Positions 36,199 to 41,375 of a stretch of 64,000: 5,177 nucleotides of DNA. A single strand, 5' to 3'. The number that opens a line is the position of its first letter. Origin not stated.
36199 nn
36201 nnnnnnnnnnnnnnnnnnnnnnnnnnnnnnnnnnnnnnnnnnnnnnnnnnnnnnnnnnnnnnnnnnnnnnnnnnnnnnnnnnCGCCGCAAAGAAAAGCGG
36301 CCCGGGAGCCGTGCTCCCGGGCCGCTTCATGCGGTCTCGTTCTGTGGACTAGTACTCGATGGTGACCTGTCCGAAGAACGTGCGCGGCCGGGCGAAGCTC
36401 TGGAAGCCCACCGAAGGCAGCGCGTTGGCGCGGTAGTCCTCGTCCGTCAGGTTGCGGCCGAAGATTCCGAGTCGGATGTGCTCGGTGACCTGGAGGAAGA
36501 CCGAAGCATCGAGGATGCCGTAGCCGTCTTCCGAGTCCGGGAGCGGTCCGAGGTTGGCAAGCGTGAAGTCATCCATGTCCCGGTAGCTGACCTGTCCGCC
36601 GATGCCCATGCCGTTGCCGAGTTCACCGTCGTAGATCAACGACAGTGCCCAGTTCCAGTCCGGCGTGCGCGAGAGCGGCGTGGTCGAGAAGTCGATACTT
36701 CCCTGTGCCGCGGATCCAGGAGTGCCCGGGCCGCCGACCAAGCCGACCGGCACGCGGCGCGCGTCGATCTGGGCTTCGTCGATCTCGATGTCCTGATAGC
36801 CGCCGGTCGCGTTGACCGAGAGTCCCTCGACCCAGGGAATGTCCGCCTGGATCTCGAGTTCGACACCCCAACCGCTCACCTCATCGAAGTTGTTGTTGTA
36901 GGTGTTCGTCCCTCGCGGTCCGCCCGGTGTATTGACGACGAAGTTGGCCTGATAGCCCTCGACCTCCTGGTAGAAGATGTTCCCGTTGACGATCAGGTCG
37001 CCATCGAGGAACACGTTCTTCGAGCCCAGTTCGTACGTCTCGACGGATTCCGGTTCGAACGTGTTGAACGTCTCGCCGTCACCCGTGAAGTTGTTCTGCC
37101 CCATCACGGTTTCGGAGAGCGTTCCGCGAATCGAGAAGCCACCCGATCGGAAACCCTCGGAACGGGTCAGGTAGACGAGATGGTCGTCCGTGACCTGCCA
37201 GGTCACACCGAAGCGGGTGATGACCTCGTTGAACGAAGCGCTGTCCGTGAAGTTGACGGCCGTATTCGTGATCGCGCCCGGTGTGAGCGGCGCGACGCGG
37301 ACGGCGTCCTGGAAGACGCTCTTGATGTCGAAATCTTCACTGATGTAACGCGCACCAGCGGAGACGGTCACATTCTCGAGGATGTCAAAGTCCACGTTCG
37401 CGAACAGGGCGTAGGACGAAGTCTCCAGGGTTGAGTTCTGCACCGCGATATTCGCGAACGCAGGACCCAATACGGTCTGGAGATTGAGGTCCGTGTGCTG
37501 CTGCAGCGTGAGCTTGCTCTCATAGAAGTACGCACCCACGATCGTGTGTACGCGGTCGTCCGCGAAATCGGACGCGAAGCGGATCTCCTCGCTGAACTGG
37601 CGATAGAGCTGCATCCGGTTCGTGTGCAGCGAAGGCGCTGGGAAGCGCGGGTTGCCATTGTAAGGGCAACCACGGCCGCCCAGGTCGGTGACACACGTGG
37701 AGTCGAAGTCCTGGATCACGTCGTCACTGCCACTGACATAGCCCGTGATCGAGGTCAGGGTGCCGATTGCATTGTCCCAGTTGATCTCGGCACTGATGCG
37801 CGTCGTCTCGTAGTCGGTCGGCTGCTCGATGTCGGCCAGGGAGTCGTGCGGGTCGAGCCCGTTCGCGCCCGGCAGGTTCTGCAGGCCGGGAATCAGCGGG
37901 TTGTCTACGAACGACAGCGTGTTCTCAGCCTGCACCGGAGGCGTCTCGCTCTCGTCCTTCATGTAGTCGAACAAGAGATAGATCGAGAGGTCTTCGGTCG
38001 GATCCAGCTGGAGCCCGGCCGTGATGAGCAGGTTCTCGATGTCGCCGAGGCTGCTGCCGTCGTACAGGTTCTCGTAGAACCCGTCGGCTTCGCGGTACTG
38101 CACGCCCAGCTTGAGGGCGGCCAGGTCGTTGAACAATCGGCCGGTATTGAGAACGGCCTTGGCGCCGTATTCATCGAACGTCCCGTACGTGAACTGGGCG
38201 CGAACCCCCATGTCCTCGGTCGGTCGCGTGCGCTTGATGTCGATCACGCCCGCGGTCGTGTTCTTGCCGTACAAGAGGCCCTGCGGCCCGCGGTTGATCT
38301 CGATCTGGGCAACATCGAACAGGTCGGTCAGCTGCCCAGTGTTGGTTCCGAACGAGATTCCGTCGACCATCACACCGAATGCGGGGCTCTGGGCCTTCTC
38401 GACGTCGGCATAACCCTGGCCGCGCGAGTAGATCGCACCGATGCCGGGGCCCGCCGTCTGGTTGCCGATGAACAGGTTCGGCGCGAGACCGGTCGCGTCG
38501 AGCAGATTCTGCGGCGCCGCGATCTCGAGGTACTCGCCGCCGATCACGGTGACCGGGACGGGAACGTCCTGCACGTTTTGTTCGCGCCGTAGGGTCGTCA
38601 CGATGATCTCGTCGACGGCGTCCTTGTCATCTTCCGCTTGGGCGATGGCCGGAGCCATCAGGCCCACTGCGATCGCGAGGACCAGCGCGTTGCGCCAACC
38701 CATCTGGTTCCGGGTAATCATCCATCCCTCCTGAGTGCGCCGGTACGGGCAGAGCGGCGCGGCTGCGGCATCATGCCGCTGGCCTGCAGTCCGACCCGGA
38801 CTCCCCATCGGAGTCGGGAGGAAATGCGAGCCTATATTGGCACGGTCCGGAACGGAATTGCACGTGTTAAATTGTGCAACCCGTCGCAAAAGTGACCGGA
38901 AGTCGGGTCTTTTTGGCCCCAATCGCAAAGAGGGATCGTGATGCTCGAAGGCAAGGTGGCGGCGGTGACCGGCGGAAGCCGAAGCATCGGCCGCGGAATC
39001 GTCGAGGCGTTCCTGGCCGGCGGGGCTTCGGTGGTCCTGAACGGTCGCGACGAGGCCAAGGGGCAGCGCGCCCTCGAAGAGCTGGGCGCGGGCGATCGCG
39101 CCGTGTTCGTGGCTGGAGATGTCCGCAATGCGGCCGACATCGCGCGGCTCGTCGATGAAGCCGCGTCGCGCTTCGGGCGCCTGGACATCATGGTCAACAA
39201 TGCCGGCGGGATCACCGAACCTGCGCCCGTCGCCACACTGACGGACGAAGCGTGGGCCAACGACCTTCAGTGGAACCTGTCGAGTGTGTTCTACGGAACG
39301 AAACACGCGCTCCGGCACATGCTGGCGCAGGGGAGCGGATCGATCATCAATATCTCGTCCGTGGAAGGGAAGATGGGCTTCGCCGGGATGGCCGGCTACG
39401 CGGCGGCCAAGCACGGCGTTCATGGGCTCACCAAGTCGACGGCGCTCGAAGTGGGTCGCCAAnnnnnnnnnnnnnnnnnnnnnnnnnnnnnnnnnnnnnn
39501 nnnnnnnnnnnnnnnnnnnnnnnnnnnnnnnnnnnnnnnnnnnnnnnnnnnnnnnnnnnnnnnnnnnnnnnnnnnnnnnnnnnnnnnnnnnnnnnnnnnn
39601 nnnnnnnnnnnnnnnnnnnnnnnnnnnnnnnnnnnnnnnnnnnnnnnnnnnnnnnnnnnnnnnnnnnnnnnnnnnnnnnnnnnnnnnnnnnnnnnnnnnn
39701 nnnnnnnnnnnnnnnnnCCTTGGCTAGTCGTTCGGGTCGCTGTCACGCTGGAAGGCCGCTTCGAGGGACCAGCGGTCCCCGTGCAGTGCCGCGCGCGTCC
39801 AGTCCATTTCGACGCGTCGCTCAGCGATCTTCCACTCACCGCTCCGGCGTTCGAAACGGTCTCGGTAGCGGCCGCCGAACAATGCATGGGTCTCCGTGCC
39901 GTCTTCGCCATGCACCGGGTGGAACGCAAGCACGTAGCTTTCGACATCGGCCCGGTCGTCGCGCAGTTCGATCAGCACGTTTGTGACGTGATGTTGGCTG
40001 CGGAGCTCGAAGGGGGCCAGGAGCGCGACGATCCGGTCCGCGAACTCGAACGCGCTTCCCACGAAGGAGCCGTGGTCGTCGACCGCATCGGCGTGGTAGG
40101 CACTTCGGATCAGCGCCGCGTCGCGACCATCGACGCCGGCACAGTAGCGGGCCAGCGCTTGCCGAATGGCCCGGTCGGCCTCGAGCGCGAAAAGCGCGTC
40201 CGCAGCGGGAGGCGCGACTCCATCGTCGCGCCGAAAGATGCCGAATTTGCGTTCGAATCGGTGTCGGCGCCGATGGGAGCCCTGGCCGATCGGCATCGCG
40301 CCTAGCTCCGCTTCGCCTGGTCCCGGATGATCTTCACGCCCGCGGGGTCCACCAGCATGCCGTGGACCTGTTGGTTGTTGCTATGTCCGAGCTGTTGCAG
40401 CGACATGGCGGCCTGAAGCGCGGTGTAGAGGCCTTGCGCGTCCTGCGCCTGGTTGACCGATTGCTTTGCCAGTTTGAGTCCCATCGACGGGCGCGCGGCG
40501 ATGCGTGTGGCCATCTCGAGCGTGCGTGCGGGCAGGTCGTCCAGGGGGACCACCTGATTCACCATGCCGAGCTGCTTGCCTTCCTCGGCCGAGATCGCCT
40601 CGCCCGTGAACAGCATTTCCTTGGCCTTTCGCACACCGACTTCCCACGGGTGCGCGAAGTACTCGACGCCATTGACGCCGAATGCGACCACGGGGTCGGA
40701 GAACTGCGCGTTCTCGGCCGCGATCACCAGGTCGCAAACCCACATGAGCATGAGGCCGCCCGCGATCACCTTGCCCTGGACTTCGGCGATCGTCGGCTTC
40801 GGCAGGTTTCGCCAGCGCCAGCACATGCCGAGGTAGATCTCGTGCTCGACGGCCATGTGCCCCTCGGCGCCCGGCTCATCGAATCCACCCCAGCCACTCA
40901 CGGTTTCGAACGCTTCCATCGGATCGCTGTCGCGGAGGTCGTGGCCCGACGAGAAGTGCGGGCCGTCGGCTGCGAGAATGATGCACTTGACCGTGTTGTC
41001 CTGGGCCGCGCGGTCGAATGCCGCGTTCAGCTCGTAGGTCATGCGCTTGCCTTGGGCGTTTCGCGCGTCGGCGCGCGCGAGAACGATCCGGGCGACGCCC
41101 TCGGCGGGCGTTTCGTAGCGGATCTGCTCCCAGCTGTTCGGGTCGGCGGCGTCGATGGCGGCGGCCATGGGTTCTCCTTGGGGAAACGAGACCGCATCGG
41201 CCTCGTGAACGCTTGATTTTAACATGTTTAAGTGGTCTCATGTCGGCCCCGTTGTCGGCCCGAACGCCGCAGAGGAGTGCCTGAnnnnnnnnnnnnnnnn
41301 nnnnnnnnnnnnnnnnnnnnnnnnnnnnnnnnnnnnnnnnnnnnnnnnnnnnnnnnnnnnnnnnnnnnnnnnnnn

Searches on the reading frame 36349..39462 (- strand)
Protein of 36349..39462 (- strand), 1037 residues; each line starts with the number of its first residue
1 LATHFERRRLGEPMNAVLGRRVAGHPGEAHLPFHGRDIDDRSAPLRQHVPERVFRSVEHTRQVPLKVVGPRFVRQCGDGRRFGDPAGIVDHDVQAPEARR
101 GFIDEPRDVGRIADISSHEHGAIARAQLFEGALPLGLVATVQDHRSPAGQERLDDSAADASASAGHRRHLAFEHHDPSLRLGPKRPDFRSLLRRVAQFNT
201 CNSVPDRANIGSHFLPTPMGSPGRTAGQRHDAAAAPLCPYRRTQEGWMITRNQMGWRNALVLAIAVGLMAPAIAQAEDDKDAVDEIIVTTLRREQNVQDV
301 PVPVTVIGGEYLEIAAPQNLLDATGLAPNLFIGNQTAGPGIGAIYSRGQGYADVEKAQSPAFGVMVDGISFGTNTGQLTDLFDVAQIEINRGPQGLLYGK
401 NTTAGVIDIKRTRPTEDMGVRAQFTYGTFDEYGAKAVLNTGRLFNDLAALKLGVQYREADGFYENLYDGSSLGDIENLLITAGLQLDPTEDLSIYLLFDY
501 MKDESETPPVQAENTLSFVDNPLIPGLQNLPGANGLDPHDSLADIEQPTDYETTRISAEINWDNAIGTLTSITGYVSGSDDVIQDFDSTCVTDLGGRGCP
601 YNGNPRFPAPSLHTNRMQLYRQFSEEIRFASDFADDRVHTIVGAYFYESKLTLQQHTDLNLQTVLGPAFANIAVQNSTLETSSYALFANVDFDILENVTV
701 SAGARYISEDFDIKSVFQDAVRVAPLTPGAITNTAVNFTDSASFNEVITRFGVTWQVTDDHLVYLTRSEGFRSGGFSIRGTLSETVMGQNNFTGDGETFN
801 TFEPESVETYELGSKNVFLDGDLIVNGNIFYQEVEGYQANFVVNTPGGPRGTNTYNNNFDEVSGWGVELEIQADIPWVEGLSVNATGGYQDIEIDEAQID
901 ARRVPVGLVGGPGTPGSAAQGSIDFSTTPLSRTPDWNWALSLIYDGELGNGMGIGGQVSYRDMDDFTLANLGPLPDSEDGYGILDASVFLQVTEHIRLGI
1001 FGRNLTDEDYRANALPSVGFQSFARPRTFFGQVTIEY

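Call 66: search_protein_families(library=pfam, proteins=[window:36349-39462:-], max_evalue=0.0001)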
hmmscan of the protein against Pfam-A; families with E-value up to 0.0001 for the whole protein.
window:36349-39462:- (1037 aa): 2 families
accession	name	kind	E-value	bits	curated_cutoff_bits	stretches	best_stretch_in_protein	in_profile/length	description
PF00593.30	TonB_dep_Rec_b-barrel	-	2.2e-36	127.1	27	1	531-1005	36-436/436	TonB dependent receptor-like, beta-barrel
PF07715.20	Plug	-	2.1e-13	51.1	23.9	1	297-406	2-107/107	TonB-dependent Receptor Plug Domain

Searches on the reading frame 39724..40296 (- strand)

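Call 68: search_protein_families(library=pfam, proteins=[window:39724-40296:-], max_evalue=0.001)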
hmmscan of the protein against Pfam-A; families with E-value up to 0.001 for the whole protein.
window:39724-40296:- (190 aa): 2 families
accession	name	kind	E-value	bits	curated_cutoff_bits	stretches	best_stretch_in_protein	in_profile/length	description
PF13577.12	SnoaL_4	-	2.3e-24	86.2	24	1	38-161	3-126/126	SnoaL-like domain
PF00866.24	Ring_hydroxyl_B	-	9.5e-06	26.2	27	1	99-165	74-138/144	Ring hydroxylating beta subunit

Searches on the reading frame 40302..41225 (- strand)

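Call 66: search_protein_families(library=pfam, proteins=[window:40302-41225:-], max_evalue=0.0001)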
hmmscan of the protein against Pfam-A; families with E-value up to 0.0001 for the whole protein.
window:40302-41225:- (307 aa): 2 families
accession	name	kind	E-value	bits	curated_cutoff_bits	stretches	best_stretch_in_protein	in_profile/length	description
PF00378.25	ECH_1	-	4.9e-40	137.9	27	1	42-282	4-230/251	Enoyl-CoA hydratase/isomerase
PF16113.10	ECH_2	-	5.4e-13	49.6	27.2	1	45-253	2-199/335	Enoyl-CoA hydratase/isomerase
